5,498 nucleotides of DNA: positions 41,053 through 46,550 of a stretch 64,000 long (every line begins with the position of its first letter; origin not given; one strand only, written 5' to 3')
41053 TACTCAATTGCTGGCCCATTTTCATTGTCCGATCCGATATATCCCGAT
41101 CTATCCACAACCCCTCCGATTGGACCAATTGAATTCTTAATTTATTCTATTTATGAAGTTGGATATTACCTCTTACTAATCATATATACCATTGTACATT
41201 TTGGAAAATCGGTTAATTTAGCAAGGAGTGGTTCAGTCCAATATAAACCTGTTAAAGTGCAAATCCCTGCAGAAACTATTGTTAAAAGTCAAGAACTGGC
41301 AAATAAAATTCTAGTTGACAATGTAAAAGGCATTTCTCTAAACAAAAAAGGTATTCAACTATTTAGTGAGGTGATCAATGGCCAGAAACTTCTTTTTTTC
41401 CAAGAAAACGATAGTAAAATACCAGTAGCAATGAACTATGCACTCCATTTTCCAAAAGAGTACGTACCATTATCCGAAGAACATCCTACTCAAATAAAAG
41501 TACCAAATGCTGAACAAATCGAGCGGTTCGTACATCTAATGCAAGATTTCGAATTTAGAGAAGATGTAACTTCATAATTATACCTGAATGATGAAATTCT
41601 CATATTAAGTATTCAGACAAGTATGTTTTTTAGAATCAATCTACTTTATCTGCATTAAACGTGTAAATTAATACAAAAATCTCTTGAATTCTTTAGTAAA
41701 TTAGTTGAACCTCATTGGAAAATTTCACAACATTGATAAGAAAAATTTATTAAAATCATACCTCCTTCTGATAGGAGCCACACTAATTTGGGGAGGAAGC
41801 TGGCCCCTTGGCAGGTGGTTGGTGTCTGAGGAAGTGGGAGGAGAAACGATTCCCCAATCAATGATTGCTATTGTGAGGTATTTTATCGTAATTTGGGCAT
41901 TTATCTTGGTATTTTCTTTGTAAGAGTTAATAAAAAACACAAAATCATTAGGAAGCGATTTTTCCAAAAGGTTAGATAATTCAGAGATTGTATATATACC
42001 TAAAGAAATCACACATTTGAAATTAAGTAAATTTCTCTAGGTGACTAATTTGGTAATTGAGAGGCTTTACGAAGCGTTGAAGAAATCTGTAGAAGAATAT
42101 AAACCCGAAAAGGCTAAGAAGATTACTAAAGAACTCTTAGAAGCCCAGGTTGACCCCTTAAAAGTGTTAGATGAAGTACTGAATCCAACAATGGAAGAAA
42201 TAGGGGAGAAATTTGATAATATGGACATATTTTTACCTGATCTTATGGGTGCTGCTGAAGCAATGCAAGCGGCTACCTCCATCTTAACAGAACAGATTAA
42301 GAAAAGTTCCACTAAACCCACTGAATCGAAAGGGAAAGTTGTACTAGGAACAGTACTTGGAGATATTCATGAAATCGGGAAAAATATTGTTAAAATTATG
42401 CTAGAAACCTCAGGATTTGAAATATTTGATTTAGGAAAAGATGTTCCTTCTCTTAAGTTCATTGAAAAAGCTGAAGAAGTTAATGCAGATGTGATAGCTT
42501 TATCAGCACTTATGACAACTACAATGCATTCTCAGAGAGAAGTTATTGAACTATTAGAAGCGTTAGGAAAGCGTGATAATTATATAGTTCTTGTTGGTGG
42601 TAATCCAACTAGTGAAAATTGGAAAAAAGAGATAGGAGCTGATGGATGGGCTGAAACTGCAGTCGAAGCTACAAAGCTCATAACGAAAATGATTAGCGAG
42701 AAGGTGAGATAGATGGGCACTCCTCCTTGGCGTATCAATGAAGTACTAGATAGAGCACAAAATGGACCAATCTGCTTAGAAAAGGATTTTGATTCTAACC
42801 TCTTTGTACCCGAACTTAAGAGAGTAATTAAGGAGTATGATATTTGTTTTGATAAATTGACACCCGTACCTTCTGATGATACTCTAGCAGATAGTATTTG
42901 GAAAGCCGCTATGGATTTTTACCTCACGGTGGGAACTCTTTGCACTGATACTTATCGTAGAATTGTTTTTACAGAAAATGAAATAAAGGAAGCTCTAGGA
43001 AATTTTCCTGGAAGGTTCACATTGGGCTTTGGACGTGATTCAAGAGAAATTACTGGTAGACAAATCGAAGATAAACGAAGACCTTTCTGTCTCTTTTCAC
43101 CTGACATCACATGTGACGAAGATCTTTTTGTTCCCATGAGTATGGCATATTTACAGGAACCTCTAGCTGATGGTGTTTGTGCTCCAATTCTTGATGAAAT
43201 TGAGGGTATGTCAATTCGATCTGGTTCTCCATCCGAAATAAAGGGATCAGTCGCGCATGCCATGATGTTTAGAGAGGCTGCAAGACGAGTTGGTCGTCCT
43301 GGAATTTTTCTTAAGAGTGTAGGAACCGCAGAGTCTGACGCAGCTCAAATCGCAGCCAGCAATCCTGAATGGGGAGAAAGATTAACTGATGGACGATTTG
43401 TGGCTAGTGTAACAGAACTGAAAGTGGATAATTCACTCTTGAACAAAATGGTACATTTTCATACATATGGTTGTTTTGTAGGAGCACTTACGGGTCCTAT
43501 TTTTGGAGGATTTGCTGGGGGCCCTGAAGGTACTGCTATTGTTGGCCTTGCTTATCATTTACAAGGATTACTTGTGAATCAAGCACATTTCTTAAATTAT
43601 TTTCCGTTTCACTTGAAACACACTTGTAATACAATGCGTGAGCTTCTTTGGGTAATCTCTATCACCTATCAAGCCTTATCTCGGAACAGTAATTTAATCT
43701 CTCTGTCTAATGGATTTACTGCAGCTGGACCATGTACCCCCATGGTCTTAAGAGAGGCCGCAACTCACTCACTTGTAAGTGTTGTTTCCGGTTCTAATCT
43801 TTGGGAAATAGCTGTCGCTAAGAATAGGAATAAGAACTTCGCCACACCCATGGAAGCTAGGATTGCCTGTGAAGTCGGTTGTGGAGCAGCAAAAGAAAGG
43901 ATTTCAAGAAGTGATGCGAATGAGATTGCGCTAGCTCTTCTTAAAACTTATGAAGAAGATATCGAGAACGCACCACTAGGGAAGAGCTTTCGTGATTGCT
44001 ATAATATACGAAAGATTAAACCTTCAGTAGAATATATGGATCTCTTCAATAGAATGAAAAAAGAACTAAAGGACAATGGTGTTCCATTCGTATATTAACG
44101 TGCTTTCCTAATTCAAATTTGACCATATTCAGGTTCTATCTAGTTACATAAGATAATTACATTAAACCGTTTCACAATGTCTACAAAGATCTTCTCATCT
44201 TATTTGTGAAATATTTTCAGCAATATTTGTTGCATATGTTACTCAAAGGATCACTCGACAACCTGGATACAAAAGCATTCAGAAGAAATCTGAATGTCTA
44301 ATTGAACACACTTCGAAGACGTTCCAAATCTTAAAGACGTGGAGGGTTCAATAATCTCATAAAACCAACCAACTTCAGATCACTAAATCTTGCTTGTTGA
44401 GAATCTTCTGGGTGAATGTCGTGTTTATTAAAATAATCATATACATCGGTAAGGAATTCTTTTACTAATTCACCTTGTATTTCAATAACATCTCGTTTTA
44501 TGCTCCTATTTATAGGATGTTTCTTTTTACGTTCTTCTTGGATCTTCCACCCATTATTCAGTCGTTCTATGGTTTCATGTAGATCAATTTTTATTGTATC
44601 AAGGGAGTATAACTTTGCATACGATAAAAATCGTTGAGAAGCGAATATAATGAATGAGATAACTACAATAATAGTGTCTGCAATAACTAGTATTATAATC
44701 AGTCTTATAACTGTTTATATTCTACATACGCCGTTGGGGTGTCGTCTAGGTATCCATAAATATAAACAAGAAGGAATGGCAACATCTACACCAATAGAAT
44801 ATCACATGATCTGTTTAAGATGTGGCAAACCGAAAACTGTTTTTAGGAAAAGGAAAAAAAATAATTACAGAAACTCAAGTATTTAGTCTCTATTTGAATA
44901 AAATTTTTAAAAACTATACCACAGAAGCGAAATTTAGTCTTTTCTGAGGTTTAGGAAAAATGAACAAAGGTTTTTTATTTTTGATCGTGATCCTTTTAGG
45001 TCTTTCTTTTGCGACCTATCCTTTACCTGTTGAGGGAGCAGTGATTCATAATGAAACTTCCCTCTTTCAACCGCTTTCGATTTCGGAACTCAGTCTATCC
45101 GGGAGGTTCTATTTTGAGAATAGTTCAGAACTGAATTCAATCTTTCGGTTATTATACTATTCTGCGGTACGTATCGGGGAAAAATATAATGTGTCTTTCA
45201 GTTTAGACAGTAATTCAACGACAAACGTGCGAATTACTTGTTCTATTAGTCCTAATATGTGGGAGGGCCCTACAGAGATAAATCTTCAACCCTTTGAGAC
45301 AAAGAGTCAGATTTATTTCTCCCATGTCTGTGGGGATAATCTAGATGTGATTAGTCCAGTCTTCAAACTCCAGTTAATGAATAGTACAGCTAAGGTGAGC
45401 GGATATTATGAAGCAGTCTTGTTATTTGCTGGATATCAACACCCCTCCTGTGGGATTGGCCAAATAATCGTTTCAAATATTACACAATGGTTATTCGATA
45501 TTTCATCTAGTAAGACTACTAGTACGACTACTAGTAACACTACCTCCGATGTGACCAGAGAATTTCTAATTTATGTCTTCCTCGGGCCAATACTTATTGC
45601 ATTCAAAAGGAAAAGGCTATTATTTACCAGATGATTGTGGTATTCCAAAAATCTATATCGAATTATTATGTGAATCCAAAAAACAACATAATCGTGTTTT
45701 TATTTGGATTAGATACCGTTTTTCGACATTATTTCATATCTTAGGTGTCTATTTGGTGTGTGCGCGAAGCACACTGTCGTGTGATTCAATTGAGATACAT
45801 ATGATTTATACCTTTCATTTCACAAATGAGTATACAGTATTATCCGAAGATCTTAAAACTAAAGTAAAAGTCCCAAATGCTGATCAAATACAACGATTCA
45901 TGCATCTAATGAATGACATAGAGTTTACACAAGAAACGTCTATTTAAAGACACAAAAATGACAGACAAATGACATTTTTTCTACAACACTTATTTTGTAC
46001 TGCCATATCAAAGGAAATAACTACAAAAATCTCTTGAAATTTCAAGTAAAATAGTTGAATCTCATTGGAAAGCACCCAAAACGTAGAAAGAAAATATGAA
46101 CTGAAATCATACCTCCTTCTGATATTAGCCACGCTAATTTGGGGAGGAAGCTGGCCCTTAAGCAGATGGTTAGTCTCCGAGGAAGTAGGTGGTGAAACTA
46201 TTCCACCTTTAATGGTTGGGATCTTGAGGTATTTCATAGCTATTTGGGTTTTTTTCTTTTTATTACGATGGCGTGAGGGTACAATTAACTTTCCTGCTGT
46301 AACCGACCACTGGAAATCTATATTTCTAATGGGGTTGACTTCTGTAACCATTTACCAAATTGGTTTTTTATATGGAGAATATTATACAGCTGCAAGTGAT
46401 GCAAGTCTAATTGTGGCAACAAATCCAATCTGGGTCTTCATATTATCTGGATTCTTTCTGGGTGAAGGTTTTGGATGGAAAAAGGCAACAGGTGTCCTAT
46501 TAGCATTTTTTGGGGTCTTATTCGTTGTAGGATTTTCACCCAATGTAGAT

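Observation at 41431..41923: Ancient ~480-bp segmental duplication: 'C-terminal protein module + leader + EamA 5' end' present twice, copy A decayed to a pseudogene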

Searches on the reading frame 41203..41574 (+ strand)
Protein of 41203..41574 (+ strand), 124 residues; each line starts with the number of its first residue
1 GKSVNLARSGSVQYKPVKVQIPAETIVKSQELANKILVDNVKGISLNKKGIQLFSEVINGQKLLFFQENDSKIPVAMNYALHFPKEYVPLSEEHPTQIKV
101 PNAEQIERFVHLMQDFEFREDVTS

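Call 40: search_protein_representatives(protein=window:41203-41574:+)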
Query: 124 residues. Proteins with E-value up to 0.001 (for the whole library): 11; up to 1e-10: 7; up to 1e-30: 1. The best 11 are listed.
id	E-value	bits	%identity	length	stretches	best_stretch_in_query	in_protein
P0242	1.7e-40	153.9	65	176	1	1-116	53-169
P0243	1.9e-18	82.8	43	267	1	19-121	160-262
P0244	2.0e-18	82.8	46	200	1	13-118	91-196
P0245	7.8e-18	80.8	44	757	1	19-118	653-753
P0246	3.5e-14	69.1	39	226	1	23-117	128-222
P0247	4.3e-14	68.8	42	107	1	36-116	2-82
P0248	4.0e-13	65.7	44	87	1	37-116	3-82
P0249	2.0e-08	50.5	54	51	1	77-122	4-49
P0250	2.6e-07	47.0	33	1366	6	41-77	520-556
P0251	8.6e-07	45.3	31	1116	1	27-114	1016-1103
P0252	8.7e-05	38.8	32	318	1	41-116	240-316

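Call 42: predict_structure(protein=window:41203-41574:+)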
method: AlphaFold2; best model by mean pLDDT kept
length: 124 residues; sequences in the alignment: 1
mean_pLDDT: 38.6   pTM: 0.32
mean pLDDT of the five models: 38.6, 37.1, 34.3, 34.0, 32.0
residues with pLDDT >= 90: 0; 70-90: 0; 50-70: 11; < 50: 113
segments of 3 or more residues with pLDDT < 50: 1-30, 32-51, 56-62, 67-108, 112-124
pLDDT, mean of each block of 10 residues (from residue 1): 24 28 40 46 45 49 49 36 31 32 44 44 28
secondary structure, 60 per line:
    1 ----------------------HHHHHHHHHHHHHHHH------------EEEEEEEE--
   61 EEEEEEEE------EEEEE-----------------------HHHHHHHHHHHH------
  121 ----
elements in order: H23-38 E51-58 E61-68 E75-79 H103-114
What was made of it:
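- Tried and rejected: Single-sequence AF2 of the tail domain gave pLDDT 39 (call 42).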

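Call 44: find_encoding_contigs(protein=P0242, flank=10000, max_places=4)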
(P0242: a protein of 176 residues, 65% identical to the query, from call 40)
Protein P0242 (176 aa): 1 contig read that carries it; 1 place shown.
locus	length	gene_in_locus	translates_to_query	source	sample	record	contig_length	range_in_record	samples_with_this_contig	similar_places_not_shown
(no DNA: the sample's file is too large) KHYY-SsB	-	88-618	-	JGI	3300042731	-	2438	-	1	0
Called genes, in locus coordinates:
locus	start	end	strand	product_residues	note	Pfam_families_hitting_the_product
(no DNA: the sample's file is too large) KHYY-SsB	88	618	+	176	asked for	-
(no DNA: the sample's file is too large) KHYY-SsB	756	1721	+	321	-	PF00892:EamA, PF03151:TPT (faint), PF00892:EamA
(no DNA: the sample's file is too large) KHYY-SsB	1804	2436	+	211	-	?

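Call 67: search_protein_families(library=pfam, proteins=[window:41203-41574:+], max_evalue=1)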
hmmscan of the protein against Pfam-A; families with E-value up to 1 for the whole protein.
window:41203-41574:+ (124 aa): 1 family
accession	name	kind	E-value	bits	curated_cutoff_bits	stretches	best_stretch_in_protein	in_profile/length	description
PF17437.7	DUF5416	-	0.036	14.3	25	1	24-71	14-62/173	Family of unknown function (DUF5416)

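Call 69: predict_structure(alignment_id=A3)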
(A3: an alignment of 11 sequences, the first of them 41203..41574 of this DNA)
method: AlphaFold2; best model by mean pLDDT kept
length: 124 residues; sequences in the alignment: 11
mean_pLDDT: 83.8   pTM: 0.74
mean pLDDT of the five models: 83.8, 83.4, 82.8, 82.5, 82.1
residues with pLDDT >= 90: 88; 70-90: 8; 50-70: 7; < 50: 21
segments of 3 or more residues with pLDDT < 50: 1-15, 119-124
pLDDT, mean of each block of 10 residues (from residue 1): 41 55 96 96 91 95 96 97 97 93 96 71 38
secondary structure, 60 per line:
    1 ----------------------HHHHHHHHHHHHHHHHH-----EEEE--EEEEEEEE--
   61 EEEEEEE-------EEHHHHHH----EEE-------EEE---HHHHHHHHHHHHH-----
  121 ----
elements in order: H23-39 E45-48 E51-58 E61-67 H77-82 E87-89 E97-99 H103-115
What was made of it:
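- On Autonomous C-terminal 'tail module': In the AF2 model (mean pLDDT 84; above 90 across the domain core) the domain spans residues ~20-116, and the fragment starts at residue 77, inside it (call 69).
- Tried and rejected: It was superseded by the alignment-based model (call 69).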

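Call 71: fold_search(model_id=the predicted structure, library=pdb)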
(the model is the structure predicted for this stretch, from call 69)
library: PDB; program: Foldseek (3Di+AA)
matches with E <= 10: 437; with E <= 0.001: 0
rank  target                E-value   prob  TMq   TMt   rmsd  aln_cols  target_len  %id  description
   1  9cro_I                2.6e-01  0.11  0.16  0.15  11.2       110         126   10  Post-targeting aCascade Type IA CRISPR-Cas Surveillance Complexes (released 2025-08-13)
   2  4u2x_C                5.1e-01  0.16  0.21  0.13  12.3        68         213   13  Ebola virus VP24 in complex with Karyopherin alpha 5 C-terminus (released 2014-08-13)
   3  4u2x_A                5.1e-01  0.15  0.21  0.13  12.3        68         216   13  Ebola virus VP24 in complex with Karyopherin alpha 5 C-terminus (released 2014-08-13)
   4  9b9s                  6.2e-01  0.08  0.20  0.12  14.9       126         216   12  Crystal structure of the ligand binding domain of the Halomonas titanicae chemoreceptor Htc10 in complex with guanine (released 2024-11-20)
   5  9cro_N                6.2e-01  0.06  0.16  0.16  11.4       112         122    9  Post-targeting aCascade Type IA CRISPR-Cas Surveillance Complexes (released 2025-08-13)
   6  9crp_N                6.6e-01  0.07  0.16  0.16  11.4       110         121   10  Post-targeting aCascade Type IA CRISPR-Cas Surveillance Complexes (released 2025-08-13)
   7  9crq_N                6.6e-01  0.07  0.16  0.16  11.4       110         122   10  Post-targeting aCascade Type IA CRISPR-Cas Surveillance Complexes (released 2025-08-13)
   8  6suj_CCC              7.0e-01  0.13  0.20  0.20  10.7        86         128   12  Mutations in SsgB correlate to longitudinal cell division during sporulation of Streptomyces coelicolor (released 2020-09-30)
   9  4u2x_B                7.9e-01  0.13  0.21  0.13  12.2        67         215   12  Ebola virus VP24 in complex with Karyopherin alpha 5 C-terminus (released 2014-08-13)
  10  4m0q_A                7.9e-01  0.13  0.20  0.12  12.1        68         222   13  Ebola virus VP24 structure (released 2014-03-19)
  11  6suj_AAA              8.4e-01  0.12  0.18  0.18  10.4        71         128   11  Mutations in SsgB correlate to longitudinal cell division during sporulation of Streptomyces coelicolor (released 2020-09-30)
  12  9b9x                  8.9e-01  0.06  0.20  0.12  14.9       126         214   12  Crystal structure of the ligand binding domain of the Halomonas titanicae chemoreceptor Htc10 in complex with hypoxanthi (released 2024-11-20)
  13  9ba3_A                9.5e-01  0.06  0.20  0.16  15.0       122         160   11  High-resolution crystal structure of the ligand binding domain of the Halomonas titanicae chemoreceptor Htc10 in compl (released 2024-11-20)
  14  9uzo_J                1.0e+00  0.08  0.24  0.25  11.4       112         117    9  Cryo-EM Structure of the Vaccinia Virus Entry/Fusion Complex (EFC) Lacking the F9 Subunit (released 2025-12-17)
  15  6suj_DDD              1.1e+00  0.10  0.20  0.20  10.9        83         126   12  Mutations in SsgB correlate to longitudinal cell division during sporulation of Streptomyces coelicolor (released 2020-09-30)
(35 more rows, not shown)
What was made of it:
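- Tried and rejected: Foldseek of that domain against the PDB gave nothing (best E=0.26, call 71).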

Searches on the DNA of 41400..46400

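Call 39: search_rna_families(source=window, start=41400, end=46400, threshold=evalue, max_evalue=1)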
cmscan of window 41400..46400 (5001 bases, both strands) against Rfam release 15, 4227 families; matches with E-value up to 1: 2.
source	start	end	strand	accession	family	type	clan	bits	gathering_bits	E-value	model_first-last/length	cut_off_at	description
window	46037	46109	-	RF03189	mir-1175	Gene; miRNA;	-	21.1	51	0.25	1-72/72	no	mir-1175 microRNA precursor family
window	42134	42196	-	RF02147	MEG8_3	Gene; lncRNA;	-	16.8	40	0.79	1-66/66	no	Maternally expressed 8 exon 3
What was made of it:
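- On Cis-regulatory RNA in the leader: No credible Rfam match (best E=0.25, an animal miRNA model; call 39).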

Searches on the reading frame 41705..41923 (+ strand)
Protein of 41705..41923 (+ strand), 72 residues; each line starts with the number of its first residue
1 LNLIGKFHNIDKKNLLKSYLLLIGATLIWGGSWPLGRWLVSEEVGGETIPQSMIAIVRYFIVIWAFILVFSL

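Call 7: search_protein_families(library=pfam, proteins=[window:41705-41923:+], max_evalue=0.01)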
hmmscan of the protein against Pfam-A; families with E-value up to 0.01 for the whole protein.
window:41705-41923:+ (72 aa): 0 families
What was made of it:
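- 41715..41923 (+): EamA 5' pseudogene fragment (copy A). The orthologous TTG start is at 41715. A 1-nt deletion shifts the frame onto a TAA at 41751. The 72-codon ORF listed from the alternative TTG at 41705 is fortuitous. There is no Pfam hit (call 7).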

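Call 28: find_related_loci(query=window:41705-41920:+, collection=metagenome_contigs, flank=7000)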
Query seq(72 aa) (72 aa) in metagenome_contigs; peptide patterns used: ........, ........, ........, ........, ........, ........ (x = any residue, [..] = any of these).
600 stretches matched a pattern (row limit reached: there are more); 36 encode a relative of the query (tblastn E <= 1e-3); 36 distinct loci.
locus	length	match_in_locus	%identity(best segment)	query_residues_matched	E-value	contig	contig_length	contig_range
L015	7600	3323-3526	54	2-69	1e-24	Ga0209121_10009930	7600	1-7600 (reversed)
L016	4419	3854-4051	61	4-69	8e-24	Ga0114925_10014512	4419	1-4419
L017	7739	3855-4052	61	4-69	9e-24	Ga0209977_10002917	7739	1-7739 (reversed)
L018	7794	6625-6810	65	8-69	1e-23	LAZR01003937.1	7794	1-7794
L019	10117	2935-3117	62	9-69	2e-23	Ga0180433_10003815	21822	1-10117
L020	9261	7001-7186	58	8-69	1e-22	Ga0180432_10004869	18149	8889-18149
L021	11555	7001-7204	54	2-69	2e-22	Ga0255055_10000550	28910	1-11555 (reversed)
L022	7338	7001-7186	58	8-69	2e-22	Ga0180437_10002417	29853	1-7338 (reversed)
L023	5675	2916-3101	60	8-69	2e-22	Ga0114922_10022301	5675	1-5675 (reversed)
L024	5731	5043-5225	59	9-69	7e-22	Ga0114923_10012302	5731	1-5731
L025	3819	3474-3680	54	4-72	6e-22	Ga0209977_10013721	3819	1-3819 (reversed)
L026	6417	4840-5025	60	8-69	9e-22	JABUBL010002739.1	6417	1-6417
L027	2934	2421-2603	57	9-69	1e-21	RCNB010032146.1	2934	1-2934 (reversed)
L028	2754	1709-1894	58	8-69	9e-22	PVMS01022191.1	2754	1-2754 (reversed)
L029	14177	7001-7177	59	11-69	1e-21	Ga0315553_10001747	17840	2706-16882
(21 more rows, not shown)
